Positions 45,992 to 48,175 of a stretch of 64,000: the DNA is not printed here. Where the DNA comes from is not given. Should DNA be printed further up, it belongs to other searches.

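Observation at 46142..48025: Novel 627-aa YxeA(DUF1093)-multiTM protein with a large uncharacterised C-terminal domain, IS-bracketed and low GC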

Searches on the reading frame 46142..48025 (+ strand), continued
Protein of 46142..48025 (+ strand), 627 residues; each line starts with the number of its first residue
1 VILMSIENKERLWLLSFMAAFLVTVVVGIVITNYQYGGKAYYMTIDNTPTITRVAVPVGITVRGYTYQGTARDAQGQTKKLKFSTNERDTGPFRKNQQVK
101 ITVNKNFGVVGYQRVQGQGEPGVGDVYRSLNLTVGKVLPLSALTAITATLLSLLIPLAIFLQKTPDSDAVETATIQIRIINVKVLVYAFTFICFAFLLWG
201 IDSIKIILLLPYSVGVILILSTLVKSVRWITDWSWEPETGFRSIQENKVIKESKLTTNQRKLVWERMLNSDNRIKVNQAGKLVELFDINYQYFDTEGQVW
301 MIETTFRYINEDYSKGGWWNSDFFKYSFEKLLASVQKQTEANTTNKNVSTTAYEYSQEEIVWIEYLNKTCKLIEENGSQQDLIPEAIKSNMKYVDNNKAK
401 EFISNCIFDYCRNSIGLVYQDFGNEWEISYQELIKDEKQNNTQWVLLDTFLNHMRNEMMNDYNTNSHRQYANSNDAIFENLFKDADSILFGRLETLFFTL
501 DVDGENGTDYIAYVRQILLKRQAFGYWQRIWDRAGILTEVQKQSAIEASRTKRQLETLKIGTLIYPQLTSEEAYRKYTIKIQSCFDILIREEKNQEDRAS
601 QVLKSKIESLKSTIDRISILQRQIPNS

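Call 41: find_encoding_contigs(protein=P0010, flank=10000, max_places=3)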
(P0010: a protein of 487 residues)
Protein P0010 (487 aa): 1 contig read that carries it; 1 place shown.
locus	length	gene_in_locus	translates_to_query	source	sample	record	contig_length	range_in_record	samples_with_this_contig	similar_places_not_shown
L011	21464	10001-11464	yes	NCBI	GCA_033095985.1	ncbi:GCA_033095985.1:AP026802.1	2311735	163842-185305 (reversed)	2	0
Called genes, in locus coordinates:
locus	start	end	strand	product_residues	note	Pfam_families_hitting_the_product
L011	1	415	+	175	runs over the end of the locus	PF16157:DUF4865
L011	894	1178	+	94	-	PF19673:DUF6176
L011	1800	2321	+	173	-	-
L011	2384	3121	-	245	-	PF14470:bPH_3, PF09851:SHOCT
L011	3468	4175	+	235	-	PF13749:HATPase_c_4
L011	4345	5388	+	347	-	PF07751:Abi_2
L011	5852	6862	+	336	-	PF13289:SIR2_2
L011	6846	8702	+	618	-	PF01935:DUF87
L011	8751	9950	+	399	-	PF04326:SLFN_AlbA_2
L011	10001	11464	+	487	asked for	-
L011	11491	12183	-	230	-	-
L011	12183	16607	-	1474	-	PF04851:ResIII, PF07669:Eco57I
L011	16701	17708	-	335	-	-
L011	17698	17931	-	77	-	-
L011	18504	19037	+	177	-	PF12008:EcoR124_C (faint)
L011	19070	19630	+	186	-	-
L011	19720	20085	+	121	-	-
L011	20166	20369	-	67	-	-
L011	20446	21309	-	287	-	PF01418:HTH_6, PF13580:SIS_2 (faint), PF01380:SIS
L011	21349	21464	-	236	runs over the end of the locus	PF01418:HTH_6, PF01380:SIS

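Call 42: find_encoding_contigs(protein=P0005, flank=10000, max_places=4)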
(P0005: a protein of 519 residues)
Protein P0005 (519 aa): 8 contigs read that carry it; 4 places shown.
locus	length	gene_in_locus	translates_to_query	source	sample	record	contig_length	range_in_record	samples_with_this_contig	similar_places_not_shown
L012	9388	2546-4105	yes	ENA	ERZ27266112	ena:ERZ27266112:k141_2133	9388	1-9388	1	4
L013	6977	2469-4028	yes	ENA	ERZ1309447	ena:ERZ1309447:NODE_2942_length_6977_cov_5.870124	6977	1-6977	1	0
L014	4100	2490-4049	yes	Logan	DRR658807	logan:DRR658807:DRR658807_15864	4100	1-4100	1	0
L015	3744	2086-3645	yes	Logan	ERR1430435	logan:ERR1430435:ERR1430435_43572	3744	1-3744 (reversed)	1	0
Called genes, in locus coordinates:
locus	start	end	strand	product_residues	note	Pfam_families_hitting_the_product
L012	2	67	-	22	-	?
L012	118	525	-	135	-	PF21983:NikA-like (weak)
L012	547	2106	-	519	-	PF00078:RVT_1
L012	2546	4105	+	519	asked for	-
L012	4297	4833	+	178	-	-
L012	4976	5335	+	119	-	-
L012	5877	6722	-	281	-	PF01051:Rep3_N, PF21205:Rep3_C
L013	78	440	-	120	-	PF21983:NikA-like (weak)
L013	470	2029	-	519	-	PF00078:RVT_1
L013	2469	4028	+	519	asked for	-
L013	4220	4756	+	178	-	-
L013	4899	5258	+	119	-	-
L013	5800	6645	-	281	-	PF01051:Rep3_N, PF21205:Rep3_C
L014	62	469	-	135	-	PF21983:NikA-like (weak)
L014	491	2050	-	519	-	PF00078:RVT_1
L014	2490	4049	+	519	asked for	-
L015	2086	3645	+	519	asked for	-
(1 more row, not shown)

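Call 46: search_solved_structures(query=A3, max_evalue=10)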
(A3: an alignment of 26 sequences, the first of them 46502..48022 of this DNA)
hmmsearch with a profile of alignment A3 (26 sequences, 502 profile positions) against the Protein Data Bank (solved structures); distinct sequences matched with E-value up to 10: 6.
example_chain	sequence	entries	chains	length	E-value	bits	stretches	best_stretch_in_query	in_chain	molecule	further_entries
3qf7_D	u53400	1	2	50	0.7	12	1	168-211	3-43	Mre11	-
9fqr_Il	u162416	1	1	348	0.71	12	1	393-468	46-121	LRP2-binding protein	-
6sld_A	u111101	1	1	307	0.87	11.7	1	401-487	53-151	CRAL-TRIO domain-containing protein YKL091C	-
9efn_A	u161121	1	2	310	0.93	11.6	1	401-487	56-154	CRAL-TRIO domain-containing protein YKL091C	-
3b74_A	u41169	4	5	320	0.95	11.6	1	401-487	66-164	Uncharacterized protein YKL091C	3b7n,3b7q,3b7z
3q8g_A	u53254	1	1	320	1.2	11.3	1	401-487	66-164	CRAL-TRIO domain-containing protein YKL091C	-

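Call 58: predict_structure(alignment_id=A3)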
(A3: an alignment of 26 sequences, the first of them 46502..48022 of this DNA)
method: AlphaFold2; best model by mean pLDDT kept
length: 507 residues; sequences in the alignment: 26
mean_pLDDT: 84.4   pTM: 0.75
mean pLDDT of the five models: 84.4, 83.3, 82.8, 82.5, 81.8
residues with pLDDT >= 90: 208; 70-90: 239; 50-70: 50; < 50: 10
segments of 3 or more residues with pLDDT < 50: 154-157, 229-231
pLDDT, mean of each block of 10 residues (from residue 1): 78 88 93 90 69 86 92 93 90 95 91 71 84 82 83 56 88 91 91 79 92 89 63 77 93 82 90 87 90 70 89 88 92 83 57 85 92 91 72 89 76 65 85 94 92 93 93 82 92 95 77
secondary structure, 60 per line:
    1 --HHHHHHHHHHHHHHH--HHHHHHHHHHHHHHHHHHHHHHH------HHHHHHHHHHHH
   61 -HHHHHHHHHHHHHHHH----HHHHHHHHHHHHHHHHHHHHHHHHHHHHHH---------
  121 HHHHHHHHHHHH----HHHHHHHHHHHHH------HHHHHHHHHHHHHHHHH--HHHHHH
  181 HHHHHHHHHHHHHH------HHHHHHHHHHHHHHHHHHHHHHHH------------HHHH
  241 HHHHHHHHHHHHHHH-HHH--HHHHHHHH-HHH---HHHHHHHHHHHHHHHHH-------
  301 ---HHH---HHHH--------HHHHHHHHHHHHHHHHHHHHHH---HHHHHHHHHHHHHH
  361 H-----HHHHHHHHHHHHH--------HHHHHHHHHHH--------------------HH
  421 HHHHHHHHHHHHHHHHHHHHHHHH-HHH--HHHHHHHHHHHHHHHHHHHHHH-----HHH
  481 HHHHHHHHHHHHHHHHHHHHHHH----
elements in order: H3-17 H20-42 H49-60 H62-77 H82-111 H121-132 H137-149 H156-172 H175-194 H201-224 H237-255 H262-269 H277-293 H310-313 H322-343 H347-361 H367-379 H388-398 H419-444 H451-472 H478-503

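Call 61: search_protein_families(library=pfam, alignment_id=A3, max_evalue=0.01)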
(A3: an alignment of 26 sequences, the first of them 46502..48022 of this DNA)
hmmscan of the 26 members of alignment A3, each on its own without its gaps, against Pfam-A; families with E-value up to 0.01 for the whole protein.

A. member 1, window:46502-48022:+ (507 aa): 1 family
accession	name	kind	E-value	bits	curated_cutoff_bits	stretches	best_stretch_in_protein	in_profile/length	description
PF09685.15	DUF4870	-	0.0056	17.1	25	1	19-103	9-89/107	Domain of unknown function (DUF4870)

B. families by the number of members that match (of 26 scanned): 4 families
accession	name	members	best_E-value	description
PF09685.15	DUF4870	3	0.0042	Domain of unknown function (DUF4870)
PF06486.16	DUF1093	1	2.6e-14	Protein of unknown function (DUF1093)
PF14002.11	YniB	1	0.0022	YniB-like protein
PF20684.3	Fung_rhodopsin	1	0.0027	Fungal rhodopsin domain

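Call 63: search_protein_families(library=padloc, alignment_id=A3, max_evalue=0.01)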
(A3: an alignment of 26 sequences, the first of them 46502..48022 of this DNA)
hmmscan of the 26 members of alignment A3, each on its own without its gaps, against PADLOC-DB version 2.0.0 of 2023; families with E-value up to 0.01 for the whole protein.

A. member 1, window:46502-48022:+ (507 aa): 0 families

B. families by the number of members that match (of 26 scanned): 0 families

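Call 64: find_encoding_contigs(protein=P0013, flank=10000, max_places=2)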
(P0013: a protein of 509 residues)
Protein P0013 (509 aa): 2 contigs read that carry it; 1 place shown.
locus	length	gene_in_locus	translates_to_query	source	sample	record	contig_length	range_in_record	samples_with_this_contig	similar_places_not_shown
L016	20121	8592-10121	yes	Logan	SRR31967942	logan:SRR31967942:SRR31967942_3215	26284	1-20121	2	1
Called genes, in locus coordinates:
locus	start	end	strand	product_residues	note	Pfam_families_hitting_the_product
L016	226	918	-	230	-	PF01965:DJ-1_PfpI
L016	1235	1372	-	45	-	-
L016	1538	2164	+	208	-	PF00440:TetR_N, PF14278:TetR_C_8 (weak)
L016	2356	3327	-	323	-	PF03180:Lipoprotein_9 (weak), PF04069:OpuAC (faint), PF13379:NMT1_2, PF12974:Phosphonate-bd, PF09084:NMT1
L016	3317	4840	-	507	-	PF00501:AMP-binding, PF13193:AMP-binding_C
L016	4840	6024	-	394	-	PF01757:Acyl_transf_3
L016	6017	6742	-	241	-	PF00005:ABC_tran, PF13304:AAA_21 (faint)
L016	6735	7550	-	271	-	PF00528:BPD_transp_1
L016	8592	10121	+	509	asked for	-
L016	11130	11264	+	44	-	-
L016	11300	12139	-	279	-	-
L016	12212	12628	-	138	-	PF13560:HTH_31, PF01381:HTH_3, PF12844:HTH_19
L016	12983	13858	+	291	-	PF00106:adh_short, PF08659:KR, PF13561:adh_short_C2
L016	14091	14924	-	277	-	PF06028:DUF915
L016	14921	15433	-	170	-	PF13302:Acetyltransf_3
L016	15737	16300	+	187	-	PF00578:AhpC-TSA, PF08534:Redoxin, PF10417:1-cysPrx_C (weak)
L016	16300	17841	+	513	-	PF13192:Thioredoxin_3 (weak), PF01134:GIDA (faint), PF03486:HI0933_like (faint), PF07992:Pyr_redox_2, PF12831:FAD_oxidored (weak), PF13738:Pyr_redox_3, PF00070:Pyr_redox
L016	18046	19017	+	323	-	PF04909:Amidohydro_2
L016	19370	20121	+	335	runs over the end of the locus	PF00248:Aldo_ket_red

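Call 65: find_encoding_contigs(protein=P0014, flank=10000, max_places=2)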
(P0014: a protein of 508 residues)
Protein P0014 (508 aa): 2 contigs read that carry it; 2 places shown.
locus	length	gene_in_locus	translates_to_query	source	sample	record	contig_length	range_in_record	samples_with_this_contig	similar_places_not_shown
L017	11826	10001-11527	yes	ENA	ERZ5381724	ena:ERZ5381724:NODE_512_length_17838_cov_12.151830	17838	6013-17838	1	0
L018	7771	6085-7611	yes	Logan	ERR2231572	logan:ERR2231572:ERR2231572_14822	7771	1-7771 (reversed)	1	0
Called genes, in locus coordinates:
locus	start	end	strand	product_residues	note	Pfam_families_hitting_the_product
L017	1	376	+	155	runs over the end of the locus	-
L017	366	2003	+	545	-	PF19263:DUF5906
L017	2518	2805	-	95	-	-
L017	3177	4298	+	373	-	PF13102:Phage_int_SAM_5 (weak), PF00589:Phage_integrase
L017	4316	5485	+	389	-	PF13102:Phage_int_SAM_5 (faint), PF00589:Phage_integrase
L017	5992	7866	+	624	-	PF00270:DEAD (faint), PF13307:Helicase_C_2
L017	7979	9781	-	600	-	PF00149:Metallophos (weak)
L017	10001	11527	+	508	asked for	-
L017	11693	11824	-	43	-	?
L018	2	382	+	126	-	?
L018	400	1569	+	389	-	PF13102:Phage_int_SAM_5 (faint), PF00589:Phage_integrase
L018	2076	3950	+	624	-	PF00270:DEAD (faint), PF13307:Helicase_C_2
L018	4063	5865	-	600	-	PF00149:Metallophos (weak)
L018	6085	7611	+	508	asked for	-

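Call 66: list_cluster_members(proteins=[P0015, P0017, P0022, P0023, P0025, P0026, P0027, P0029, P0030, P0032])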
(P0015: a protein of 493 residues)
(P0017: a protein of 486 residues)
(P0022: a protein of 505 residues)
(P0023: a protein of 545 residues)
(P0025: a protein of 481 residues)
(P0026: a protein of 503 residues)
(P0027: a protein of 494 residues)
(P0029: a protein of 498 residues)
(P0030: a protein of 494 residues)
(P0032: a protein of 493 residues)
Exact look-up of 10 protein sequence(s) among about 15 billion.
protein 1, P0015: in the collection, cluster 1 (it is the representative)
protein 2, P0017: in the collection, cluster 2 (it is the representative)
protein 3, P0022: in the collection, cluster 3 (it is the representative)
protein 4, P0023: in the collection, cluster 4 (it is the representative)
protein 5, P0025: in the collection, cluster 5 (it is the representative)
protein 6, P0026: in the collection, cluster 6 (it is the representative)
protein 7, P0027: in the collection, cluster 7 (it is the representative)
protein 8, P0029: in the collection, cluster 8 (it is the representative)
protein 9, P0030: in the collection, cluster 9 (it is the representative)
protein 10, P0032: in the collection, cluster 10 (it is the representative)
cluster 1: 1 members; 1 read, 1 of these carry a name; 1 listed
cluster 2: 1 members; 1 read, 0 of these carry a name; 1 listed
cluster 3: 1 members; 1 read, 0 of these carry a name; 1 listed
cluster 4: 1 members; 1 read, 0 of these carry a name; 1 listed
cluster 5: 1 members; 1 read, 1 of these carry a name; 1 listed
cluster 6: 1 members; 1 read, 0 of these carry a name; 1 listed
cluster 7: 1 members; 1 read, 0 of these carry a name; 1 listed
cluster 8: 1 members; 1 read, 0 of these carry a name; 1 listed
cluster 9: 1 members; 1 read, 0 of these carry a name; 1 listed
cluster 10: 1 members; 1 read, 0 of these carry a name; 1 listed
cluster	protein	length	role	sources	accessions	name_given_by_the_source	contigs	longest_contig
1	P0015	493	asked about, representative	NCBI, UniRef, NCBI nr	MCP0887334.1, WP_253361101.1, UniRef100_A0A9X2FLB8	hypothetical protein LB941_08305 [Ligilactobacillus sp. WILCCON 0076] | Uncharacterized protein n=1 Tax=Ligilactobacillus ubinensis TaxID=2876789 ... | hypothetical protein [Ligilactobacillus ubinensis]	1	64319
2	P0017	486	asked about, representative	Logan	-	-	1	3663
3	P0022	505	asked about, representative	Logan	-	-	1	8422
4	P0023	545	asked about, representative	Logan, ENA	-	-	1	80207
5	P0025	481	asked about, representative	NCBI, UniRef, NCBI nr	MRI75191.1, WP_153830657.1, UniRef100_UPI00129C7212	hypothetical protein FDP51_14670 [Enterococcus mundtii] | hypothetical protein n=1 Tax=Enterococcus mundtii TaxID=53346 RepID=UPI00129C7212 | hypothetical protein [Enterococcus mundtii]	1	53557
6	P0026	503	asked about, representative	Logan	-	-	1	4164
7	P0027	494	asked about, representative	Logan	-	-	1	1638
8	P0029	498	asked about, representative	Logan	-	-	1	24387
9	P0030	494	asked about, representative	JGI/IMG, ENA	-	-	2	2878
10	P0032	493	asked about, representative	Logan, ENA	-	-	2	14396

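Call 68: find_encoding_contigs(protein=P0015, flank=10000, max_places=1)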
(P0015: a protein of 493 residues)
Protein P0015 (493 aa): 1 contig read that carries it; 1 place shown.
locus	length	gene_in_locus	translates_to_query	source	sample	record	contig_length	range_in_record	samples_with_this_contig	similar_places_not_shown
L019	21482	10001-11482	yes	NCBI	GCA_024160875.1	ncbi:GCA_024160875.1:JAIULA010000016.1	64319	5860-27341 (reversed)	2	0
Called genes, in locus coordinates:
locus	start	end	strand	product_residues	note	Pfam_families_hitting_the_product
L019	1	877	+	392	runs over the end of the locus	PF08867:FRG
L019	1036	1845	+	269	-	PF12642:TpcC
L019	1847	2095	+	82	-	-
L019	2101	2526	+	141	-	PF12648:TcpE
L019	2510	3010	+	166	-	PF07275:ArdA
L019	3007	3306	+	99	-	-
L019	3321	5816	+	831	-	PF12846:AAA_10, PF01935:DUF87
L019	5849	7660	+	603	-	-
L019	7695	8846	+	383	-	PF18013:Phage_lysozyme2, PF00877:NLPC_P60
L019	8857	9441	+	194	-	-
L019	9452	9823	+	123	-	-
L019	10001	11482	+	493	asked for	-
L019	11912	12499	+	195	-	PF00589:Phage_integrase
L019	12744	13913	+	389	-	PF13936:HTH_38 (weak), PF13384:HTH_23 (faint), PF00665:rve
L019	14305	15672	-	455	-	PF07690:MFS_1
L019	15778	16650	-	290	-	PF00149:Metallophos, PF12850:Metallophos_2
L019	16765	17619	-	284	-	PF00149:Metallophos, PF12850:Metallophos_2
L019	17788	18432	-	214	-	PF06197:DUF998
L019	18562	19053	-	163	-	PF07155:ECF-ribofla_trS, PF12822:ECF_trnsprt (faint)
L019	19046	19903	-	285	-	PF08543:Phos_pyr_kin, PF00294:PfkB (weak)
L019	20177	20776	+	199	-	PF04892:VanZ-LLP1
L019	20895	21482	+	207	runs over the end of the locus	PF00194:Carb_anhydrase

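Call 69: find_encoding_contigs(protein=P0025, flank=10000, max_places=1)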
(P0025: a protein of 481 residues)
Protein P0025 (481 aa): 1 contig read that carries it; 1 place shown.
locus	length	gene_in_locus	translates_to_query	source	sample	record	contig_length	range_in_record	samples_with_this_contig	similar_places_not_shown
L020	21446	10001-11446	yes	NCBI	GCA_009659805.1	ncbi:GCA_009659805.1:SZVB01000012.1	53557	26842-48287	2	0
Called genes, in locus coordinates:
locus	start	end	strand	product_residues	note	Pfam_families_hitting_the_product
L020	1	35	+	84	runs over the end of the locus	-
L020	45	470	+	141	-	PF12648:TcpE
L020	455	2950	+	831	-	PF12846:AAA_10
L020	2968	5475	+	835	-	-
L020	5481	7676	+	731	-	PF12696:TraG-D_C (weak)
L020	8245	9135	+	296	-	-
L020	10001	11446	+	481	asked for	-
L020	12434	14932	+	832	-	PF12708:Pect-lyase_RHGA_epim, PF13731:WxL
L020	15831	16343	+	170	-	-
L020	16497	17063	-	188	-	PF00239:Resolvase, PF02796:HTH_7, PF08279:HTH_11 (weak)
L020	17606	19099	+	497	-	PF08280:HTH_Mga (faint), PF05043:Mga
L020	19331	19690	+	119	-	-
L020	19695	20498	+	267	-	PF13731:WxL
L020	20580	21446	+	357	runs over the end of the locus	PF06030:WxLIP_PGBD, PF11797:WxLIP_HBD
